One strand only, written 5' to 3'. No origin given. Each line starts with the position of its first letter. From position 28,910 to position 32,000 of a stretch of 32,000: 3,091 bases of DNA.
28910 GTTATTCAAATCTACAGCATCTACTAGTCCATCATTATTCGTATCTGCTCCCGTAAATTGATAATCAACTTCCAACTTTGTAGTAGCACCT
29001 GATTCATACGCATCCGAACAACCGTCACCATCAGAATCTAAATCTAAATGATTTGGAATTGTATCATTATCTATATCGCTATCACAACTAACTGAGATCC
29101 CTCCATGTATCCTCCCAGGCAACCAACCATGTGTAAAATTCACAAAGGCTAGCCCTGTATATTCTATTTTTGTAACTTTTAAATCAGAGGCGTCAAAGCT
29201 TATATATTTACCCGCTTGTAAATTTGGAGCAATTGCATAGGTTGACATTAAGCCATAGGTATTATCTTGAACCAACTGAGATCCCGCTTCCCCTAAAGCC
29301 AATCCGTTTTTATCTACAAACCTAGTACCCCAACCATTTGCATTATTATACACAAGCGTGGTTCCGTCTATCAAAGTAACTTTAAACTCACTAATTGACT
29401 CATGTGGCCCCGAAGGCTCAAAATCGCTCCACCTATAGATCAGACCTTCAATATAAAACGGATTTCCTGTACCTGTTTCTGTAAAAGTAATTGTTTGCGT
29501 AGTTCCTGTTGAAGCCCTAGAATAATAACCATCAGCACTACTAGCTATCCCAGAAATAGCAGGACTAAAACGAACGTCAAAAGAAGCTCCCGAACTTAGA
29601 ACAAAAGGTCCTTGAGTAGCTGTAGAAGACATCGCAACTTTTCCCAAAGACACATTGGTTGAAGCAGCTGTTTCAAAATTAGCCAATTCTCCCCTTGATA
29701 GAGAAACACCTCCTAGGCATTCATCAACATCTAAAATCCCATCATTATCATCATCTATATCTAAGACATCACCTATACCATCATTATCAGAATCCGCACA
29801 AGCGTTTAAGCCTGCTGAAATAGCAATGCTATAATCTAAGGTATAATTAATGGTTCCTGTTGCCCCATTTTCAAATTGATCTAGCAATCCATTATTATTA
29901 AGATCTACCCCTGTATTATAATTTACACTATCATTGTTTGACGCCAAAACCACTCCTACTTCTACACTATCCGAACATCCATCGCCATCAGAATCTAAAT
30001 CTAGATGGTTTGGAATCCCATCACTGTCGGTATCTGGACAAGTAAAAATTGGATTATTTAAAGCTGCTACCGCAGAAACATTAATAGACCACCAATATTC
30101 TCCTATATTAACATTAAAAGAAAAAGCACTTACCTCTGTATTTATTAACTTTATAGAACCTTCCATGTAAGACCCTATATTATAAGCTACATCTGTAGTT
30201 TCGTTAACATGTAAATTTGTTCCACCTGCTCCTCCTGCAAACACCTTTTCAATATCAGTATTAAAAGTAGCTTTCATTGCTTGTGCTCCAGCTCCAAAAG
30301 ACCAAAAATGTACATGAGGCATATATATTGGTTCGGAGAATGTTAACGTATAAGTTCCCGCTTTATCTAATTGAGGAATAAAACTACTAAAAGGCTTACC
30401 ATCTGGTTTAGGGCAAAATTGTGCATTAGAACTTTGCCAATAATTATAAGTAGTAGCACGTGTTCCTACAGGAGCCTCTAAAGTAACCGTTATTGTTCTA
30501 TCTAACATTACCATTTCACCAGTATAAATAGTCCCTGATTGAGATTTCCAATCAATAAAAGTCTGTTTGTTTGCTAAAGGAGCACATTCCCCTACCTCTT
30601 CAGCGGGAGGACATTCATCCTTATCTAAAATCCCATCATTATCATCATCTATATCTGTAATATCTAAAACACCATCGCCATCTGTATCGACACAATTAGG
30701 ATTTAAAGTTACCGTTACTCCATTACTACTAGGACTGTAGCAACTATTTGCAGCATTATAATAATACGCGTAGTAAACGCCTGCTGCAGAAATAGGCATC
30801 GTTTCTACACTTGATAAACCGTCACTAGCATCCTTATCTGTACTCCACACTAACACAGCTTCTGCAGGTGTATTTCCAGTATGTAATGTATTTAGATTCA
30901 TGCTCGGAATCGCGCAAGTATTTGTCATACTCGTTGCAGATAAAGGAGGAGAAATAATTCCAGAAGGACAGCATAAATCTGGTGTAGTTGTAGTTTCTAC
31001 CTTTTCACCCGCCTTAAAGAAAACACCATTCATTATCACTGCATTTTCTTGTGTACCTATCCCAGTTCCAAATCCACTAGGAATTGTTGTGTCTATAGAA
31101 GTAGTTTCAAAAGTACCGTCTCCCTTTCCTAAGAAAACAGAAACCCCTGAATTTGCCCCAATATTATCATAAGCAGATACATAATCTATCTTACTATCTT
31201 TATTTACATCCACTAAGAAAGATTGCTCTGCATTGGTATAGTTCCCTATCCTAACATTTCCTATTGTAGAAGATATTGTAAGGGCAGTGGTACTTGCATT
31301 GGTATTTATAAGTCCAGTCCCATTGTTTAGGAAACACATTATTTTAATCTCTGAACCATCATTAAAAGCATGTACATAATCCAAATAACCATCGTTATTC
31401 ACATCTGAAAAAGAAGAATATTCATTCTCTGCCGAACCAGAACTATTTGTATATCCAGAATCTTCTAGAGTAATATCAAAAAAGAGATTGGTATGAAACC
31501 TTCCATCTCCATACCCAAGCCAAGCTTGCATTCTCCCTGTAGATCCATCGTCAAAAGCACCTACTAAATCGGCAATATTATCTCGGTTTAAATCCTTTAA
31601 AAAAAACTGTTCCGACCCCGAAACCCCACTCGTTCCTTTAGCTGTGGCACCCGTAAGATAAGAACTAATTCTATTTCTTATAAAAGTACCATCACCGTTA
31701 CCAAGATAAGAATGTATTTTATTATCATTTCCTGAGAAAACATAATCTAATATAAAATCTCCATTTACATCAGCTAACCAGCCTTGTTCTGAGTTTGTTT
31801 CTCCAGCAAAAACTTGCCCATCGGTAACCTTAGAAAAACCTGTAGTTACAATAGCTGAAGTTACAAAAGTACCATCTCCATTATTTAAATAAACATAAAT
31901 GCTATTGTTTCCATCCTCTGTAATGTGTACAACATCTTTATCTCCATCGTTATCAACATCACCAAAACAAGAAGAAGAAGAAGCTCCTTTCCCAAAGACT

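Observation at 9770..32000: Giant type-B-CTD T9SS cargo (at least 7,409 codons in window) whose architecture is not SprB-like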

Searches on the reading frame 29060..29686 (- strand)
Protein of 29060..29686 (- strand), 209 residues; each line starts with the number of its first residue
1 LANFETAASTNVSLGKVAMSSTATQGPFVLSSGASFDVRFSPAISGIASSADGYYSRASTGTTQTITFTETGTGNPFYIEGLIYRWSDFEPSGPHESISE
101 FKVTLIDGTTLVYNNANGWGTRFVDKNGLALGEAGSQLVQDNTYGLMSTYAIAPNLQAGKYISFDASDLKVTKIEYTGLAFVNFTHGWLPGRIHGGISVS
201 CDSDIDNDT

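Call 22: search_protein_families(library=pfam, proteins=[window:29060-29686:-], max_evalue=5)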
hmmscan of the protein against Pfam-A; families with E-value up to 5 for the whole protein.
window:29060-29686:- (209 aa): 0 families

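Call 67: search_solved_structures(query=window:29060-29686:-, max_evalue=1)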
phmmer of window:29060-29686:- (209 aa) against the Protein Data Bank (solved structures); distinct sequences matched with E-value up to 1: 0.
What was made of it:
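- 29075..29686 (-): Block b2 (aa 772-975), unidentified domain. No Pfam or PDB hit (calls 22, 67).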

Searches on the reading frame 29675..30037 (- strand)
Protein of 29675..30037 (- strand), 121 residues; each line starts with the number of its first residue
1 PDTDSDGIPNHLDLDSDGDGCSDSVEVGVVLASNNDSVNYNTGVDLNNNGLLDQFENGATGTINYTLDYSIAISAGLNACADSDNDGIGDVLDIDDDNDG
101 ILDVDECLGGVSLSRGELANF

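Call 22: search_protein_families(library=pfam, proteins=[window:29675-30037:-], max_evalue=5)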
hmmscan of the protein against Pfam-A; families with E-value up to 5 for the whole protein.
window:29675-30037:- (121 aa): 3 families
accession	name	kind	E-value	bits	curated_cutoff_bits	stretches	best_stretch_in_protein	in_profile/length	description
PF02412.23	TSP_3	-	0.00048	20.2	25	2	81-105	1-26/36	Thrombospondin type 3 repeat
PF23657.1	DUF7151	-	0.047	14.1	27.2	1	41-56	23-38/46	Domain of unknown function (DUF7151)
PF18884.5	TSP3_bac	-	0.063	13.6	25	1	15-27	1-13/22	Bacterial TSP3 repeat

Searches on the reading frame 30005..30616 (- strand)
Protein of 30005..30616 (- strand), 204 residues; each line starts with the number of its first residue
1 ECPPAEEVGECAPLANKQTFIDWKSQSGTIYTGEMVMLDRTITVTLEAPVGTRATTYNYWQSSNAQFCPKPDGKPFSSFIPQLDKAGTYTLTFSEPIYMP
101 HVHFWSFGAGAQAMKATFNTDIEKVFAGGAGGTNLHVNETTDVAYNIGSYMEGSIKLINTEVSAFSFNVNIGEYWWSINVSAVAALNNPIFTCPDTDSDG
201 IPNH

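Call 22: search_protein_families(library=pfam, proteins=[window:30005-30616:-], max_evalue=5)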
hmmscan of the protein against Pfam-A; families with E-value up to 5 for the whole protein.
window:30005-30616:- (204 aa): 1 family
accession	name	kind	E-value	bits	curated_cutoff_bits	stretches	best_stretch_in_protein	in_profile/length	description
PF06742.16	DUF1214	-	0.072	14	25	1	82-124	15-56/112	Protein of unknown function (DUF1214)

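Call 66: search_solved_structures(query=window:30005-30616:-, max_evalue=1)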
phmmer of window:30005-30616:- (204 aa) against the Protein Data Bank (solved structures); distinct sequences matched with E-value up to 1: 1.
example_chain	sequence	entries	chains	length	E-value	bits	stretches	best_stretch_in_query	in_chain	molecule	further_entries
9tyw_A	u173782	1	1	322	0.31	14.1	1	70-142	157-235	L,D-TPase catalytic domain-containing protein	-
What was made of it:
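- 30020..30616 (-): Block b1 (aa 462-660), unidentified domain. No Pfam hit and no PDB sequence hit (calls 22, 66).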

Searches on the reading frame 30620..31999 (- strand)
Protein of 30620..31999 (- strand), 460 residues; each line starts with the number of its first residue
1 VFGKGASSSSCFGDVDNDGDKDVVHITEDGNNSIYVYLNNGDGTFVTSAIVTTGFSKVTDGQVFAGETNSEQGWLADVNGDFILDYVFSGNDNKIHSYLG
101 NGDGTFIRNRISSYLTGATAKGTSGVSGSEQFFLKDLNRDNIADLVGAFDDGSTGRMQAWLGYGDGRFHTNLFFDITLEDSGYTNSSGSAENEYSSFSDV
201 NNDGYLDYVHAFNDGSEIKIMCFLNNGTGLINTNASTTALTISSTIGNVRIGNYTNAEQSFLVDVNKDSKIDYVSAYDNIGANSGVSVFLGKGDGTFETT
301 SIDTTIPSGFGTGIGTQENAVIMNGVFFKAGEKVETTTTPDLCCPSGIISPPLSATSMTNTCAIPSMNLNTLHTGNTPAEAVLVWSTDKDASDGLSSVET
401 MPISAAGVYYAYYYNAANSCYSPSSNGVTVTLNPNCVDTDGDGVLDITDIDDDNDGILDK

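Call 53: find_related_loci(query=window:30620-31999:-, collection=metagenome_contigs, flank=10000)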
Query window:30620-31999:- (460 aa) in metagenome_contigs; peptide patterns used: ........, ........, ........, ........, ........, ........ (x = any residue, [..] = any of these).
479 stretches matched a pattern; 34 encode a relative of the query (tblastn E <= 1e-3); 34 distinct loci.
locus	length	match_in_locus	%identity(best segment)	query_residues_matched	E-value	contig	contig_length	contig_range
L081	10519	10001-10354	41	341-459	8e-21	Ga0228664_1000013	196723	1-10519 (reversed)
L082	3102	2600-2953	43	341-459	3e-20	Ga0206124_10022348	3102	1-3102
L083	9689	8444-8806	42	339-459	1e-19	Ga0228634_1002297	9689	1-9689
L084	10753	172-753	36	281-459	6e-19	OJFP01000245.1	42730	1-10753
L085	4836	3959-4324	41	341-459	4e-19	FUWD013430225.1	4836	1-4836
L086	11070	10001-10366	40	341-459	1e-18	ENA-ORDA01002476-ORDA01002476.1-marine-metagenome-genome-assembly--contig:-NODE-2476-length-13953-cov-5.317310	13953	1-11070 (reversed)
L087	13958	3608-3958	41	344-459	3e-18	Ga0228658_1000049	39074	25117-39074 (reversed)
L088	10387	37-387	41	344-459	7e-18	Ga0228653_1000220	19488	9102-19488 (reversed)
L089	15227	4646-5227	35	281-459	7e-13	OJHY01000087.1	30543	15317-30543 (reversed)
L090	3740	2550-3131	35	281-459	2e-12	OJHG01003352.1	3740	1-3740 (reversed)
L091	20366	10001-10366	42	341-459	5e-12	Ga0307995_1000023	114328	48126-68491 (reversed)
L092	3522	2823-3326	35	308-459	1e-11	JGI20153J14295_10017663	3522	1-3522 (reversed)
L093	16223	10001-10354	41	341-459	9e-21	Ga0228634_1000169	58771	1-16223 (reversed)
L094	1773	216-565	41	344-459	7e-13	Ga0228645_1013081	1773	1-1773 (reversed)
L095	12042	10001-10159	46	395-459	1e-6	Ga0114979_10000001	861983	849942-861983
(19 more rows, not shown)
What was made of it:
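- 30665..30982 (-): Probable Ig-like domain of the CHU_C-associated type (aa 340-445). Weak assignment. 35-46% matches in metagenome loci (call 53).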

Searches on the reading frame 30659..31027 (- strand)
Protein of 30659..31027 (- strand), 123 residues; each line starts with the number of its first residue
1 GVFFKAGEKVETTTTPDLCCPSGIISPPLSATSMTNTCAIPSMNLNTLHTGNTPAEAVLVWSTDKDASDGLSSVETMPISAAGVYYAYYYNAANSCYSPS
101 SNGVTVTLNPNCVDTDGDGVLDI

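Call 22: search_protein_families(library=pfam, proteins=[window:30659-31027:-], max_evalue=5)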
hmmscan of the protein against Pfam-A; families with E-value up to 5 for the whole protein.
window:30659-31027:- (123 aa): 2 families
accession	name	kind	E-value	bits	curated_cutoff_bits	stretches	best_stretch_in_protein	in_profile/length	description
PF19081.6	Ig_7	-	0.01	16.5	27.3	1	33-110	8-84/84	Ig-like domain CHU_C associated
PF13202.12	EF-hand_5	-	0.31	11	25.9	1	111-122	6-17/25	EF hand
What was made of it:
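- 30665..30982 (-): Pfam Ig_7 E 0.01, below cutoff (call 22).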

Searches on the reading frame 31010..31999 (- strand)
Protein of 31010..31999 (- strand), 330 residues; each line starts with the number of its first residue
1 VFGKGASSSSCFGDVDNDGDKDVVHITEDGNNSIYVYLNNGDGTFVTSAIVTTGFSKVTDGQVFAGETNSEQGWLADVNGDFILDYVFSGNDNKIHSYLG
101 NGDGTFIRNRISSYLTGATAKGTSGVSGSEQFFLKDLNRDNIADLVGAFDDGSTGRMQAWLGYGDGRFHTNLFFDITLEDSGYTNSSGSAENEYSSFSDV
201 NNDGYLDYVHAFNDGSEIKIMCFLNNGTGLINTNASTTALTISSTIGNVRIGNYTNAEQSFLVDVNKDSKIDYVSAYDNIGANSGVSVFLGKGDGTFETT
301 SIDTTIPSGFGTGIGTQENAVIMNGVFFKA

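Call 22: search_protein_families(library=pfam, proteins=[window:31010-31999:-], max_evalue=5)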
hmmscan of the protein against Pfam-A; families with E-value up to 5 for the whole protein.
window:31010-31999:- (330 aa): 4 families
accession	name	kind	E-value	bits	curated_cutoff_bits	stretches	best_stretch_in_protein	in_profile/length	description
PF13517.12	FG-GAP_3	-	7.9e-23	81.3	26.9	5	14-54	1-40/61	FG-GAP-like repeat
PF07653.23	SH3_2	-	0.05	13.7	21.8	1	22-45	22-47/55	Variant SH3 domain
PF14602.12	Hexapep_2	-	0.2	11.8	27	1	279-293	9-23/34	Hexapeptide repeat of succinyl-transferase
PF00404.24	Dockerin_1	-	0.53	11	22.9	0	184-205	22-43/57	Dockerin type I domain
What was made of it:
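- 31010..31999 (-): FG-GAP/VCBS-like beta-propeller blades (aa 1-330), cut by the window end. Pfam FG-GAP_3 E 7.9e-23, 5 stretches (call 22).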
